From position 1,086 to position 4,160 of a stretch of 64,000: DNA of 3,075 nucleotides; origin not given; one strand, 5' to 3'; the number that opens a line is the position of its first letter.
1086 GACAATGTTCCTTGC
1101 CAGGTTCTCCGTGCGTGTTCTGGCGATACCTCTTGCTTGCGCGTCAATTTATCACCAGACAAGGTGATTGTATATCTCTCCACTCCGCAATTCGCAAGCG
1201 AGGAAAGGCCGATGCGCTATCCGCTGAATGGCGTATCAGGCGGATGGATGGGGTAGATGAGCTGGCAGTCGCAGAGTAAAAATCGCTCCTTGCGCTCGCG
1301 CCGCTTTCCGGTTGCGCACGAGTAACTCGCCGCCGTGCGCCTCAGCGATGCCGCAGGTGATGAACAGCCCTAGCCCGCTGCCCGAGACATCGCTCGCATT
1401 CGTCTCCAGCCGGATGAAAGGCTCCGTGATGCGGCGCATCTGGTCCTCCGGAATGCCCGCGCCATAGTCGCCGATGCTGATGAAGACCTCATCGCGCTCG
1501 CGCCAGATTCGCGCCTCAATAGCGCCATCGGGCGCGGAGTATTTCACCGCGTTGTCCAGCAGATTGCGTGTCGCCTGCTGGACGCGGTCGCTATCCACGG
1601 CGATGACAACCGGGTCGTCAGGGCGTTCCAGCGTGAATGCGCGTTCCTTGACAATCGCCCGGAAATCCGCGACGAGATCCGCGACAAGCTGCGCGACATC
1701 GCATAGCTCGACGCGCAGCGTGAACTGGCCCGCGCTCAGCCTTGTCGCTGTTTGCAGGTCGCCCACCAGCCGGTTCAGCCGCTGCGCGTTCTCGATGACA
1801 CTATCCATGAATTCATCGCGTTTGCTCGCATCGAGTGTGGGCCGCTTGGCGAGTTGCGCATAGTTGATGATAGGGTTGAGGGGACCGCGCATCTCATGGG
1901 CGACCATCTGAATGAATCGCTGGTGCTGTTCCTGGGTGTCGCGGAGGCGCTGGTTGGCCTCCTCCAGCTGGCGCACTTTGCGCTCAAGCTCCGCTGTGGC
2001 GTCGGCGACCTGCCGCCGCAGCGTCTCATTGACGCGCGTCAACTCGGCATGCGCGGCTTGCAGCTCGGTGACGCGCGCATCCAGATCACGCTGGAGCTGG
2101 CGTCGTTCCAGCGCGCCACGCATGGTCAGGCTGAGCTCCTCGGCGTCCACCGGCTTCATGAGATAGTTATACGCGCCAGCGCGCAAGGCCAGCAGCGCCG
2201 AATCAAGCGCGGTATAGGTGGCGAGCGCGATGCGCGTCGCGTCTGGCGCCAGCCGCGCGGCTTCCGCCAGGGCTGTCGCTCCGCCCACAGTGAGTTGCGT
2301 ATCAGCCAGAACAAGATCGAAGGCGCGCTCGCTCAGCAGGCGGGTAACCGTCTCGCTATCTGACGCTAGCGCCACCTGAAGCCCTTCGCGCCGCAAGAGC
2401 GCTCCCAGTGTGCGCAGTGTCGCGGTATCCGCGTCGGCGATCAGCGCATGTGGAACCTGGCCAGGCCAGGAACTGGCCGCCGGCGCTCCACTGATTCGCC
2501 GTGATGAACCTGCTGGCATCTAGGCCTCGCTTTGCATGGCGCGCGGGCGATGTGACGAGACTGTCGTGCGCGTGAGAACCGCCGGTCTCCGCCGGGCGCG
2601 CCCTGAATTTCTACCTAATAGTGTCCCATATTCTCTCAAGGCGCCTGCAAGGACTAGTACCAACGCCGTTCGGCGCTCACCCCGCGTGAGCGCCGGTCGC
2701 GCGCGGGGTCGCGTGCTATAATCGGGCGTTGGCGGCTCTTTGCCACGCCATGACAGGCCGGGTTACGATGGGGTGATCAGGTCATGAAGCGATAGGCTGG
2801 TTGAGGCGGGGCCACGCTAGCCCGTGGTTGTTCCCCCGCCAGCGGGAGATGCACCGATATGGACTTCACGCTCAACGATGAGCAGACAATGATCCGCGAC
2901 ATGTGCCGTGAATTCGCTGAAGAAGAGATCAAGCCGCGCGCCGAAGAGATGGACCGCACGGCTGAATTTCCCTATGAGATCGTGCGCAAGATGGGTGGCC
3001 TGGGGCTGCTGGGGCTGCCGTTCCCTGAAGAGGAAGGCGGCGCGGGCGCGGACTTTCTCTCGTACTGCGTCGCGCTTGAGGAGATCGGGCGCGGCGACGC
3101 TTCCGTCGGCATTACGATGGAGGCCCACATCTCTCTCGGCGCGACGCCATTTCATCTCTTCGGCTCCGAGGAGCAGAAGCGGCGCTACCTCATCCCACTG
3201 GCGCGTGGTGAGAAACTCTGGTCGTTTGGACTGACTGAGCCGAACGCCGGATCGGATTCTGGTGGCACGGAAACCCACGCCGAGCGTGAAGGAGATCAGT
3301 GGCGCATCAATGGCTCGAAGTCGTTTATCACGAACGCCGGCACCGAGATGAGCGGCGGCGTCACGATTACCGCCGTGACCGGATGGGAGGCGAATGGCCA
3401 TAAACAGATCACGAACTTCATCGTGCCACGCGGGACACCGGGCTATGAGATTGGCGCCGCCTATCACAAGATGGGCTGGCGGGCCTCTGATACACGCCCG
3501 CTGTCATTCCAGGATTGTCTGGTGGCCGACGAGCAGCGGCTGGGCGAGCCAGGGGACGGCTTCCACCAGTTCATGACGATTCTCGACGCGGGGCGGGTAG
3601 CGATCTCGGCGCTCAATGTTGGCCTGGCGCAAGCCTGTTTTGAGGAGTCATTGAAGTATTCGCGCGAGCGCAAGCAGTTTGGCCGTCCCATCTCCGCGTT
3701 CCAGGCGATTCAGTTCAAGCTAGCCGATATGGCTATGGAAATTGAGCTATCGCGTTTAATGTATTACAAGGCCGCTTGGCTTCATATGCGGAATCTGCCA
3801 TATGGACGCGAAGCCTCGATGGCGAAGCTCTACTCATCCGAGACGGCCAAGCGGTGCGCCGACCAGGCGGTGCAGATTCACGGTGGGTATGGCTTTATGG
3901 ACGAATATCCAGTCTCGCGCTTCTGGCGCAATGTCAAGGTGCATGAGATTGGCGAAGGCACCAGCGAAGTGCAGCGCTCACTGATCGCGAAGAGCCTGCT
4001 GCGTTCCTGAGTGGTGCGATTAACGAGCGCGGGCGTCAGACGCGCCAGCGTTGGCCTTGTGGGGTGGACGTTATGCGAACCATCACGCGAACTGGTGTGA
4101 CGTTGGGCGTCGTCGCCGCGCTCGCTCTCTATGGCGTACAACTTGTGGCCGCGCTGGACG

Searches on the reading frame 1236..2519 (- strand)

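Call 60: search_protein_families(library=pfam, proteins=[window:1236-2519:-], max_evalue=0.0001)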
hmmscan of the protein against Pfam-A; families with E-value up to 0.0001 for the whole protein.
window:1236-2519:- (427 aa): 3 families
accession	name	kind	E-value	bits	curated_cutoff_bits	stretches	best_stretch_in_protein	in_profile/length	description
PF02518.31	HATPase_c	-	4.6e-23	82.2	26.4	1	309-420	2-109/111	Histidine kinase-, DNA gyrase B-, and HSP90-like ATPase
PF00072.30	Response_reg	-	6.2e-14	52.6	30.2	1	26-130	2-107/111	Response regulator receiver domain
PF00512.31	HisKA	-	4.6e-12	46.2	26.9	1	199-264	2-66/66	His Kinase A (phospho-acceptor) domain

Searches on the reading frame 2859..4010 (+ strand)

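Call 60: search_protein_families(library=pfam, proteins=[window:2859-4010:+], max_evalue=0.0001)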
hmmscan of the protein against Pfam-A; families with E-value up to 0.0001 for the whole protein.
window:2859-4010:+ (383 aa): 4 families
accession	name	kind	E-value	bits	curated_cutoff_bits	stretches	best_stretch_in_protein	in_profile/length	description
PF00441.29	Acyl-CoA_dh_1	-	7.8e-56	188.8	22.4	1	232-381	1-150/150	Acyl-CoA dehydrogenase, C-terminal domain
PF02771.21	Acyl-CoA_dh_N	-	5.8e-42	143.1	22.9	1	6-118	1-113/113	Acyl-CoA dehydrogenase, N-terminal domain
PF08028.16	Acyl-CoA_dh_2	-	5.1e-22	79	22.7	1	248-363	2-127/134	Acyl-CoA dehydrogenase, C-terminal domain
PF02770.24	Acyl-CoA_dh_M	-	1.1e-20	74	33.3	1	122-220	1-97/97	Acyl-CoA dehydrogenase, middle domain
